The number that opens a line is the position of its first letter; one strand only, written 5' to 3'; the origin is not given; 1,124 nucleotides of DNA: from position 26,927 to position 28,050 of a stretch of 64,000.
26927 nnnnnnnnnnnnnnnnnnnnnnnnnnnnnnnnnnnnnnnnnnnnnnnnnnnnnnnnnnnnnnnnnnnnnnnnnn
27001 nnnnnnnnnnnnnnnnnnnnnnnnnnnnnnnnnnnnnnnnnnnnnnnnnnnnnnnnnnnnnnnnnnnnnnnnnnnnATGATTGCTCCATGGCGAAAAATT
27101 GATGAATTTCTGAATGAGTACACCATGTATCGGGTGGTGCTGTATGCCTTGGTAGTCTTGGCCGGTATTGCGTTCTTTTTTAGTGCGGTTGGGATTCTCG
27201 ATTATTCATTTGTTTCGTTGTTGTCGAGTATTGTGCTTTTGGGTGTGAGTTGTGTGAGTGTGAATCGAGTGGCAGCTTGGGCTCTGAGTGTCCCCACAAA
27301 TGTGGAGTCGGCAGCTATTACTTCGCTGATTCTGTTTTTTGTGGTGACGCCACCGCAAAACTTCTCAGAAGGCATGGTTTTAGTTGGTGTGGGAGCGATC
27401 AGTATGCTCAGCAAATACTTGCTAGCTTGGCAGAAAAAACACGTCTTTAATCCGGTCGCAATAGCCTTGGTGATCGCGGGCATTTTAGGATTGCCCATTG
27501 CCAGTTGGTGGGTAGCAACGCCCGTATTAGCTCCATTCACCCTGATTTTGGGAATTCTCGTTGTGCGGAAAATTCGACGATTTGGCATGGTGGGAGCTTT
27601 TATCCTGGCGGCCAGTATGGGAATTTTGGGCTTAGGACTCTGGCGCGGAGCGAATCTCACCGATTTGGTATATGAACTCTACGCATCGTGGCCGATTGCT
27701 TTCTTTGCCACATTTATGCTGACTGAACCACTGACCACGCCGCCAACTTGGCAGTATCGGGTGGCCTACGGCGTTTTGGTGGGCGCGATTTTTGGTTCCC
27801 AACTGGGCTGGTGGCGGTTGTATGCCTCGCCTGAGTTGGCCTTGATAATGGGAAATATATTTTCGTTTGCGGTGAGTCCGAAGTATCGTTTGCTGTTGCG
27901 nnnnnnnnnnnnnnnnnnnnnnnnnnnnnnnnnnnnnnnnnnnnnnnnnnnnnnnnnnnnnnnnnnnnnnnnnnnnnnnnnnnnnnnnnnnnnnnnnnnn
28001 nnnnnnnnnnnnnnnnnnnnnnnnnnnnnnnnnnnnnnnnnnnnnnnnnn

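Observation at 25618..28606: Extracytoplasmic flavinylation module: FMN-binding protein, ApbE flavin transferase, and an NqrB/RnfD-like membrane domain fused to an FNR-type NAD(P)H reductase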

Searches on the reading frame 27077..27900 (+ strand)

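Call 5: search_protein_families(library=pfam, proteins=[window:27077-27900:+], max_evalue=10)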
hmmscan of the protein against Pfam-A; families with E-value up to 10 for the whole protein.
window:27077-27900:+ (274 aa): 1 family
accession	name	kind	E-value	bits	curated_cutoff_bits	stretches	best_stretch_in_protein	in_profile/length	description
PF18181.6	SLATT_1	-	3.9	8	26.3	1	13-65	22-74/122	SMODS and SLOG-associating 2TM effector domain 1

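Call 17: search_solved_structures(query=A1, max_evalue=10, show_alignments=4)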
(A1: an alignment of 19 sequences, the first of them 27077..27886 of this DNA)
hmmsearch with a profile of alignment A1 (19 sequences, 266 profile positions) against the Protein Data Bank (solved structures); distinct sequences matched with E-value up to 10: 1.
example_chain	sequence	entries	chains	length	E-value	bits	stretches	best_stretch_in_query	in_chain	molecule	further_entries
8ahx_D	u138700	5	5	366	0.0013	21.5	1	153-258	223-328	Ion-translocating oxidoreductase complex subunit D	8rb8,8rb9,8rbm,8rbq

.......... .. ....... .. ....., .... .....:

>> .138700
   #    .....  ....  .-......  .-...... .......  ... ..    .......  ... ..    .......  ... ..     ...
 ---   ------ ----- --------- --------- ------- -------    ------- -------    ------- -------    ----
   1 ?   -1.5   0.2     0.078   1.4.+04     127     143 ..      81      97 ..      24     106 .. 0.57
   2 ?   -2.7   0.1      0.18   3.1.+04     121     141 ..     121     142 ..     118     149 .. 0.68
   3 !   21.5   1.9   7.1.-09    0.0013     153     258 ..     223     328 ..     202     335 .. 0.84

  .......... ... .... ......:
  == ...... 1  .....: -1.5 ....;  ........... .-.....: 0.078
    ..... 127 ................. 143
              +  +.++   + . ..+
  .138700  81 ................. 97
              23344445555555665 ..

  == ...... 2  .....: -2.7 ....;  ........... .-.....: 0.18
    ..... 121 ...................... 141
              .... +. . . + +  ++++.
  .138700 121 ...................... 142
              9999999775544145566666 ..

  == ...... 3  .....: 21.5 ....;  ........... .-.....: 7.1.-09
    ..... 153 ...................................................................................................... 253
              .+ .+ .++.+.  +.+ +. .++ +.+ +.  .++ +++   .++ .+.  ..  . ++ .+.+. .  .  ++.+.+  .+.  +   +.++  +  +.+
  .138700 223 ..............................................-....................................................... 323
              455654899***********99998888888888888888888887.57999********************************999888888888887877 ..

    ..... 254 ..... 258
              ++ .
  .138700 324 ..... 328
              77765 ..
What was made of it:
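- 27077..27880 (+): Polytopic membrane domain of C (aa 1-268, about 10 helices) with the NqrB/RnfD fold. The family profile hits only RnfD in the PDB, E 1.3e-3 (call 17).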

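Call 18: search_protein_families(library=pfam, alignment_id=A1, max_evalue=0.01)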
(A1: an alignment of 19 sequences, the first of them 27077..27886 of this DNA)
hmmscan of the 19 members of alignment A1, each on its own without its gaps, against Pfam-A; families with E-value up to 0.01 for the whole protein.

A. member 1, window:27077-27886:+ (270 aa): 0 families

B. families by the number of members that match (of 19 scanned): 1 family
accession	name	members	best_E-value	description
PF03116.20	NQR2_RnfD_RnfE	17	1.1e-10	NQR2, RnfD, RnfE family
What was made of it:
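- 27077..27880 (+): 17 of 19 family members hit PF03116, best 1.1e-10, but this copy does not (call 18).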

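Call 54: predict_structure(alignment_id=A3)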
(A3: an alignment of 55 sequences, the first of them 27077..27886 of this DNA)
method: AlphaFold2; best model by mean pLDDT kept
length: 270 residues; sequences in the alignment: 55
mean_pLDDT: 93.4   pTM: 0.91
mean pLDDT of the five models: 93.4, 93.0, 93.0, 92.9, 91.9
residues with pLDDT >= 90: 227; 70-90: 39; 50-70: 4; < 50: 0
segments of 3 or more residues with pLDDT < 50: none
pLDDT, mean of each block of 10 residues (from residue 1): 87 96 98 98 98 98 97 95 98 97 98 87 90 93 93 95 96 96 94 91 81 92 95 96 82 94 87
secondary structure, 60 per line:
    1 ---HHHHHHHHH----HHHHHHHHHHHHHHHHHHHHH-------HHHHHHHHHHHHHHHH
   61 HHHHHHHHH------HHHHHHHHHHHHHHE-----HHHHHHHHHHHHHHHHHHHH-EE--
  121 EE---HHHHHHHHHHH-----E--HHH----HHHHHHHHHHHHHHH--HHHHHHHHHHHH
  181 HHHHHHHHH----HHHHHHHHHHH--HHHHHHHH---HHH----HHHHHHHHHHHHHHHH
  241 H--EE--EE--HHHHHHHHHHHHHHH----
elements in order: H4-12 H17-37 H45-69 H76-89 H96-115 H126-136 H152-166 H169-189 H194-204 H207-214 H225-241 H252-266

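Call 59: fold_search(model_id=the predicted structure, library=pdb)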
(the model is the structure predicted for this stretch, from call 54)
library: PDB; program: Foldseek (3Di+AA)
matches with E <= 10: 183; with E <= 0.001: 8
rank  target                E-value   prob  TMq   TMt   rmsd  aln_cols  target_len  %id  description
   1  9eri_D                4.8e-06  1.00  0.68  0.58   5.4       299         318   15  Cryo-EM structure of sodium pumping Rnf complex from Acetobacterium woodii bound to NADH (released 2025-03-05)
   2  8ahx_D                3.3e-05  1.00  0.69  0.55   6.0       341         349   14  Cryo-EM structure of the nitrogen-fixation associated NADH:ferredoxin oxidoreductase RNF from Azotobacter vinelandii (released 2023-11-01)
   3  8rbq_D                4.9e-05  1.00  0.69  0.62   5.5       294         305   18  Cryo-EM structure of the NADH:ferredoxin oxidoreductase RNF from Azotobacter vinelandii, dithionite reduced (released 2024-06-26)
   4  7zc6_D                1.3e-04  1.00  0.69  0.62   4.5       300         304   20  Na+ - translocating ferredoxin: NAD+ reductase (Rnf) of C. tetanomorphum (released 2022-09-28)
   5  7xk3_B                1.9e-04  1.00  0.60  0.44   9.4       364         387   13  Cryo-EM structure of Na+-pumping NADH-ubiquinone oxidoreductase from Vibrio cholerae, state 1 (released 2022-07-20)
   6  9uuu_B                3.0e-04  1.00  0.61  0.45   6.6       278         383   14  Cryo-EM structure of Na+-translocating NADH-ubiquinone oxidoreductase from Vibrio cholerae reduced by NADH (released 2025-06-25)
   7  7xk6_B                6.4e-04  1.00  0.60  0.41   9.7       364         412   13  Cryo-EM structure of Na+-pumping NADH-ubiquinone oxidoreductase from Vibrio cholerae, with aurachin D-42 (released 2022-07-20)
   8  8a1x_B                9.6e-04  1.00  0.56  0.40   8.9       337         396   12  Sodium pumping NADH-quinone oxidoreductase with inhibitor DQA (released 2023-06-14)
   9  9ud3_B                1.0e-03  1.00  0.55  0.41   6.4       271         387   14  Cryo-EM structure of Na+-translocating NADH-ubiquinone oxidoreductase NqrB-T236Y mutant from Vibrio cholerae (released 2025-06-25)
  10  9lrr_B                1.0e-03  1.00  0.59  0.41   9.9       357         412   12  Cryo-EM structure of Na+-translocating NADH-ubiquinone oxidoreductase NqrB-G141A mutant from Vibrio cholerae with boun (released 2025-04-23)
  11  8ad0_B                1.1e-03  1.00  0.59  0.43   9.6       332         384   12  X-ray structure of Na+-NQR from Vibrio cholerae in different conformation at 3.1 A (released 2023-07-12)
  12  8a1v_B                1.6e-03  1.00  0.55  0.40  10.5       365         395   13  Sodium pumping NADH-quinone oxidoreductase with substrate Q2 (released 2023-06-14)
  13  8a1t_B                2.1e-03  1.00  0.56  0.41   9.9       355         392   12  Sodium pumping NADH-quinone oxidoreductase (released 2023-06-14)
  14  8acw_B                2.2e-03  1.00  0.59  0.44   9.4       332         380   13  X-ray structure of Na+-NQR from Vibrio cholerae at 3.4 A resolution (released 2023-07-12)
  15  8evu_B                4.8e-03  1.00  0.56  0.39   5.9       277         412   13  Cryo EM structure of Vibrio cholerae NQR (released 2022-11-16)
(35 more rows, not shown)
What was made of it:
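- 27077..27880 (+): The AF2 domain model (pLDDT 93.4) matches RnfD at TM 0.68-0.69 and NqrB at 0.55-0.61 as the top 15 PDB hits (calls 54, 59).
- The membrane domain shares the fold of NqrB/RnfD (call 59).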
